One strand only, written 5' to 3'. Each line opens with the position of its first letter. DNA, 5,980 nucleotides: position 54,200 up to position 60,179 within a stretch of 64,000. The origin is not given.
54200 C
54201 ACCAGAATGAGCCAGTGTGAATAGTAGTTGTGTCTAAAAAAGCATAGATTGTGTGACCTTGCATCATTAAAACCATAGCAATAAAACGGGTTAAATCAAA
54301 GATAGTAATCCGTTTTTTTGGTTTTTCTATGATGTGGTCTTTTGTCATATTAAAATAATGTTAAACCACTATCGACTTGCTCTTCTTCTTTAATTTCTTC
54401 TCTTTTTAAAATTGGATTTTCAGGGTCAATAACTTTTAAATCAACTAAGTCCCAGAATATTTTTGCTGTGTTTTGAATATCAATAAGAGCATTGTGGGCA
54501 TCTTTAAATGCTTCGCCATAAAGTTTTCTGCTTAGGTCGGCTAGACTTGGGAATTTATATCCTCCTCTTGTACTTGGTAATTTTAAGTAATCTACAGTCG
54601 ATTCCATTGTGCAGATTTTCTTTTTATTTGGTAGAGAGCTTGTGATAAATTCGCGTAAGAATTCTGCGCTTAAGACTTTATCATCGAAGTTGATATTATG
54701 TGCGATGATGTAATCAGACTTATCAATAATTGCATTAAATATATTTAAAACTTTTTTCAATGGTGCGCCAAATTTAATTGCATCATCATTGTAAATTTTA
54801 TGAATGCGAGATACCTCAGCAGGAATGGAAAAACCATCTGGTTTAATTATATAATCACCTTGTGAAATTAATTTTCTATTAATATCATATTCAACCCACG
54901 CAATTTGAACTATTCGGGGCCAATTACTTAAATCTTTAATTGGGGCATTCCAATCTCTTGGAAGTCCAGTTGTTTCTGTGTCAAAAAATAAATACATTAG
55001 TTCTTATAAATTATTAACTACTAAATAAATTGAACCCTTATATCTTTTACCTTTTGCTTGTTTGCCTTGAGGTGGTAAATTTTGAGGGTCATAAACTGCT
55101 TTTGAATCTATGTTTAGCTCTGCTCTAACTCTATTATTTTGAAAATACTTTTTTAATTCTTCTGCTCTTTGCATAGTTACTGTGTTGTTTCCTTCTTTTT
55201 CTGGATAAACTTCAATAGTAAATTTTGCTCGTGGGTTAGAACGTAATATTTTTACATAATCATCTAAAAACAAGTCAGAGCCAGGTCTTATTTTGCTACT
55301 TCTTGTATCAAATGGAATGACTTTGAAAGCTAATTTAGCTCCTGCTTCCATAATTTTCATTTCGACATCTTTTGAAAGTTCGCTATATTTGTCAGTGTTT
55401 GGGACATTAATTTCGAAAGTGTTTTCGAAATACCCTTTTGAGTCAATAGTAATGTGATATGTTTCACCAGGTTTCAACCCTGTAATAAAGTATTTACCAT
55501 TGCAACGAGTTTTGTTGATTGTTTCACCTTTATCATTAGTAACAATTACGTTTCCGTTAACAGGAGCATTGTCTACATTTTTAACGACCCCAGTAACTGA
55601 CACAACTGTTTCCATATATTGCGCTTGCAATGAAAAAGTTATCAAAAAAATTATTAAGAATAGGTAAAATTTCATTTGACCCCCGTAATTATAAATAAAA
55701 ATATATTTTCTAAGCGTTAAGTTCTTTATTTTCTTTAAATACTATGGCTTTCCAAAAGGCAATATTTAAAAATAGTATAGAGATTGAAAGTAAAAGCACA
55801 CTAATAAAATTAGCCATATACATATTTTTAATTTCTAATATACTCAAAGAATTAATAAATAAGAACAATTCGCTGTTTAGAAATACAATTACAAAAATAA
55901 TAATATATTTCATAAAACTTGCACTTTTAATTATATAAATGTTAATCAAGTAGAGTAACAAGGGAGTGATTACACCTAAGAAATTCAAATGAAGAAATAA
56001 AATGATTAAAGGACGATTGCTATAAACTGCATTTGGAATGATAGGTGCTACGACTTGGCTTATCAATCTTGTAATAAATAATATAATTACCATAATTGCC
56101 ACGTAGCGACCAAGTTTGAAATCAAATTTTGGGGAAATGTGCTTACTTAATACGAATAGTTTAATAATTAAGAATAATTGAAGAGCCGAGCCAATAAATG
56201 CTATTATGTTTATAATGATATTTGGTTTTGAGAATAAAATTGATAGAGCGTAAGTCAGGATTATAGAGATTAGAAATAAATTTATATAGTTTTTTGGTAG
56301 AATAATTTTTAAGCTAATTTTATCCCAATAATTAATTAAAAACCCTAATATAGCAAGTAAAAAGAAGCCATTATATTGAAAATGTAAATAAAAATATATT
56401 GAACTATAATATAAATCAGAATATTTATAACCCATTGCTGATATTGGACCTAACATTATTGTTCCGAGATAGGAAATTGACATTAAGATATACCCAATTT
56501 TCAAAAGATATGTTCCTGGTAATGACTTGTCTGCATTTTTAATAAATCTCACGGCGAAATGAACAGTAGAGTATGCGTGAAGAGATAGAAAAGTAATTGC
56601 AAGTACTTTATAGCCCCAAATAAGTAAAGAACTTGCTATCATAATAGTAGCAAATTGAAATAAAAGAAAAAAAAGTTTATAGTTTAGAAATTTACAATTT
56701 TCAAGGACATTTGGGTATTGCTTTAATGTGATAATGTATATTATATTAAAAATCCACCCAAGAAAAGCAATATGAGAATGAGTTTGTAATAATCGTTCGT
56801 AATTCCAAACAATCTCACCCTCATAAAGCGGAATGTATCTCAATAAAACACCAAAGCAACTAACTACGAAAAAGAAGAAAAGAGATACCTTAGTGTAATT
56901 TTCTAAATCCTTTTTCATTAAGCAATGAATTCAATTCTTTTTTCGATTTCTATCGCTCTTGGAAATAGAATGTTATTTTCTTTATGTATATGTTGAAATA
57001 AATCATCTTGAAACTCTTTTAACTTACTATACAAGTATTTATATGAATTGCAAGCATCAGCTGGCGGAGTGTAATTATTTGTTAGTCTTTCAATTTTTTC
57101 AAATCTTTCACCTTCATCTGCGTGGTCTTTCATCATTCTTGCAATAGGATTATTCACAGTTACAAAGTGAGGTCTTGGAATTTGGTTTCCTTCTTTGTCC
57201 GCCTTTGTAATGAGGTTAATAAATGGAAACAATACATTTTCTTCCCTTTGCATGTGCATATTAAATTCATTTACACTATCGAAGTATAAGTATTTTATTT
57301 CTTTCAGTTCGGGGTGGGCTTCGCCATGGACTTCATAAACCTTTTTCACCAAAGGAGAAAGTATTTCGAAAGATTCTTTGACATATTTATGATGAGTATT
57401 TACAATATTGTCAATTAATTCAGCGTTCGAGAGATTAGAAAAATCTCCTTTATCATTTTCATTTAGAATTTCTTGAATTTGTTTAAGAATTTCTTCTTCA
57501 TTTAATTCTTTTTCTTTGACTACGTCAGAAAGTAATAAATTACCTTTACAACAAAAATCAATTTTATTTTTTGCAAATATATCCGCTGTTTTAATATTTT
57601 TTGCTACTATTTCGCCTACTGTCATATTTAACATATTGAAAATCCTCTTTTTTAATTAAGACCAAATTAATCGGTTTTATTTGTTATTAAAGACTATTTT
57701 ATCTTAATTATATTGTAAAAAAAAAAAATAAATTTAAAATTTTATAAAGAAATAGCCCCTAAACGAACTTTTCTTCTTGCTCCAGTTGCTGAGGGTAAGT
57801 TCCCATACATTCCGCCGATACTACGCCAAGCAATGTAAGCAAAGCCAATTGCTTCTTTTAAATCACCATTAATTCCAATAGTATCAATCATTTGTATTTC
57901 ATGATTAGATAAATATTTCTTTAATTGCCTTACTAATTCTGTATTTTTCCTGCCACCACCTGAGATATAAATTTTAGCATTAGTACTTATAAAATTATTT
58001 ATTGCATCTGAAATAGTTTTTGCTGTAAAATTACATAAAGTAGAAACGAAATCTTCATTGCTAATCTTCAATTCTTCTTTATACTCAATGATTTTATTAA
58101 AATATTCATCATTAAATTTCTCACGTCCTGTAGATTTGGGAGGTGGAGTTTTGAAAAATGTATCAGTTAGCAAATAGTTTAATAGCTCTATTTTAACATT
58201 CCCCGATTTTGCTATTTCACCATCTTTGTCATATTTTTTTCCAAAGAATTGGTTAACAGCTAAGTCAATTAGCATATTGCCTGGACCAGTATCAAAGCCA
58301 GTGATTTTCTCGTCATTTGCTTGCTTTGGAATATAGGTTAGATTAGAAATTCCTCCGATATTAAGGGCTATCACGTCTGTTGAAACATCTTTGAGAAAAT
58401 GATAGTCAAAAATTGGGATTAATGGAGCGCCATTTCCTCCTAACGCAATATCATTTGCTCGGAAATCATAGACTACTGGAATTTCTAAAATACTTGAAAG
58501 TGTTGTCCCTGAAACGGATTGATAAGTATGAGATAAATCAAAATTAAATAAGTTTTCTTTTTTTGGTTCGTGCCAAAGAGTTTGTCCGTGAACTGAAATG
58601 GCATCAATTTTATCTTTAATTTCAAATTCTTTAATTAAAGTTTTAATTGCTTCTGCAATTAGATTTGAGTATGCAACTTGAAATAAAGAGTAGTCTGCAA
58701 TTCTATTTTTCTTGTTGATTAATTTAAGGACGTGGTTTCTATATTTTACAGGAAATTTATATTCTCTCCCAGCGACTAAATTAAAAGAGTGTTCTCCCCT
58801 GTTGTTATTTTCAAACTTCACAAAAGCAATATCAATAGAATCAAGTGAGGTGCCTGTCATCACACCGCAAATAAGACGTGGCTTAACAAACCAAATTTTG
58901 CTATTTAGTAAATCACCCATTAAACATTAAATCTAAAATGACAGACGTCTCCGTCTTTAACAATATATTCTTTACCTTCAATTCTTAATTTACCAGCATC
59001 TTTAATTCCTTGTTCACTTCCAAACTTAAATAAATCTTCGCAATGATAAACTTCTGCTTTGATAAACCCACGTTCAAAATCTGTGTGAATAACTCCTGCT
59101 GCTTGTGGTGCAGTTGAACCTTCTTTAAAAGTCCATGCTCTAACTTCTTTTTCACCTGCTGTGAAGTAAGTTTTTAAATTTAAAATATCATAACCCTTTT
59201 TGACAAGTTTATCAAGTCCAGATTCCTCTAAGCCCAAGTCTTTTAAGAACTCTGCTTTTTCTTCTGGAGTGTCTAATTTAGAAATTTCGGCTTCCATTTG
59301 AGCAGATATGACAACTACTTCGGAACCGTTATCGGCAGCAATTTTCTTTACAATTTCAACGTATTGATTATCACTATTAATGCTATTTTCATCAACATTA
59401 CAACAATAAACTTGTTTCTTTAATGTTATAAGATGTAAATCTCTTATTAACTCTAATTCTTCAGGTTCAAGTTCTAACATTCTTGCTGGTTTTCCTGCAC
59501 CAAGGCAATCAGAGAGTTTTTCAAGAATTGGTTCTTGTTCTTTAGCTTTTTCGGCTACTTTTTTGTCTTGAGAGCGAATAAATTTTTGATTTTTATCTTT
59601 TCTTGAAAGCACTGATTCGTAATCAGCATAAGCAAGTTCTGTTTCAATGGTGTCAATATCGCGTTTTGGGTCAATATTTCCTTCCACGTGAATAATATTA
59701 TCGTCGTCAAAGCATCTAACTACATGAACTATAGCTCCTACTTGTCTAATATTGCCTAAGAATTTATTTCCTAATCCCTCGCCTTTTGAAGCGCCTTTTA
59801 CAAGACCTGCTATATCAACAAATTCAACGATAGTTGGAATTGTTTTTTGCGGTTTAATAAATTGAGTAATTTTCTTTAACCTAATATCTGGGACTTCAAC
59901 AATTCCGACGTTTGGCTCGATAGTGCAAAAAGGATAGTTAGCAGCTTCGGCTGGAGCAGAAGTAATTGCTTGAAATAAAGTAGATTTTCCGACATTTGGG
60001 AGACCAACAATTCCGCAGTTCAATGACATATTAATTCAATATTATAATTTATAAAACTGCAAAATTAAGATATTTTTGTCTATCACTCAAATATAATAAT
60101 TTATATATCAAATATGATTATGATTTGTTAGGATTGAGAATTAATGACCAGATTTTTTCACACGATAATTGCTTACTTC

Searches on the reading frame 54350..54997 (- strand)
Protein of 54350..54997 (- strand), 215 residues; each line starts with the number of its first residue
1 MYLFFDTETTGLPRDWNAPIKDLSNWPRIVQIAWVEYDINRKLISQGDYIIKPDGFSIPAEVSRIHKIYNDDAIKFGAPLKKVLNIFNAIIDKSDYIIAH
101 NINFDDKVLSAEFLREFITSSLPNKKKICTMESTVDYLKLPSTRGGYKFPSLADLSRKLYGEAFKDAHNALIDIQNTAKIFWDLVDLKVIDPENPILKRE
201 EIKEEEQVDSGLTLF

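Call 7: search_protein_families(library=pfam, proteins=[window:54350-54997:-])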
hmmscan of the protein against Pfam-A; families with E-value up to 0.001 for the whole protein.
window:54350-54997:- (215 aa): 1 family
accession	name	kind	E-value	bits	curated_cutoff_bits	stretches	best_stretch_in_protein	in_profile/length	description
PF00929.31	RNase_T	-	5.9e-18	66.4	24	1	3-181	1-164/164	Exonuclease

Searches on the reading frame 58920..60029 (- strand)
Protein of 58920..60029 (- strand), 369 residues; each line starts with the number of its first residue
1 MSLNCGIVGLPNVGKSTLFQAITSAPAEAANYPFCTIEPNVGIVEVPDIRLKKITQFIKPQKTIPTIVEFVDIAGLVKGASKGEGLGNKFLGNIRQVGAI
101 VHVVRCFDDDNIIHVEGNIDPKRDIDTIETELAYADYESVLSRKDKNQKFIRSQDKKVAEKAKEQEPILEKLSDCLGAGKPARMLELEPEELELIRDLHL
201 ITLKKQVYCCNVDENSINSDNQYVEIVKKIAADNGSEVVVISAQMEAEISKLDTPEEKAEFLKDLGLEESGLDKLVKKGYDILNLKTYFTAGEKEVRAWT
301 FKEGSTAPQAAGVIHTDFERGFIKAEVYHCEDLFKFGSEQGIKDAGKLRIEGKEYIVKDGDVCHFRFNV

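Call 25: find_homologous_proteins(query=window:58920-60029:-, max_evalue=1e-50)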
Query window:58920-60029:- (369 aa): 8000 proteins with E <= 1e-50 among 8000 candidates; the best 120 are listed.
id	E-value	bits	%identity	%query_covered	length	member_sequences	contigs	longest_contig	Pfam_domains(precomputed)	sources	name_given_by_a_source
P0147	4.0e-242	820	100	100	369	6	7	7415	PF01926.30,PF02421.25,PF06071.20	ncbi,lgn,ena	-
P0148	1.2e-222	756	90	100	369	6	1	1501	PF01926.30,PF02421.25,PF06071.20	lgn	-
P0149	2.2e-220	749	89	100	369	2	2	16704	PF01926.30,PF02421.25,PF06071.20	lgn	-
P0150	6.1e-220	747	89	100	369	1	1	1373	PF01926.30,PF02421.25,PF06071.20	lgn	-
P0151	3.4e-214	729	87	100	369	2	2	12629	PF01926.30,PF02421.25,PF06071.20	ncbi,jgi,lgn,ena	jgi:GTP-binding protein YchF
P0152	4.1e-213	725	86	100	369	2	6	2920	PF01926.30,PF02421.25,PF06071.20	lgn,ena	-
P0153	1.1e-212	724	86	100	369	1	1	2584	PF01926.30,PF02421.25,PF06071.20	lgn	-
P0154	1.6e-212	723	86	100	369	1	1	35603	PF01926.30,PF02421.25,PF06071.20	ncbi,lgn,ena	-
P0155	4.1e-212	722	86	100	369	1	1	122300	PF01926.30,PF02421.25,PF06071.20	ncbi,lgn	-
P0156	7.8e-208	708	85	100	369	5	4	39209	PF01926.30,PF02421.25,PF06071.20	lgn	-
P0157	2.1e-189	647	76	100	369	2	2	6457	PF01926.30,PF02421.25,PF06071.20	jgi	jgi:GTP-binding protein YchF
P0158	1.8e-186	637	76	100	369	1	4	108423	PF01926.30,PF02421.25,PF06071.20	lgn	-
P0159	2.6e-186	637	76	100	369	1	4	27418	PF01926.30,PF02421.25,PF06071.20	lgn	-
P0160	2.8e-186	637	77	100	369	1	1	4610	PF01926.30,PF02421.25,PF06071.20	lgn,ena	-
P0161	5.1e-185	633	75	100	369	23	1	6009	PF01926.30,PF02421.25,PF06071.20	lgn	-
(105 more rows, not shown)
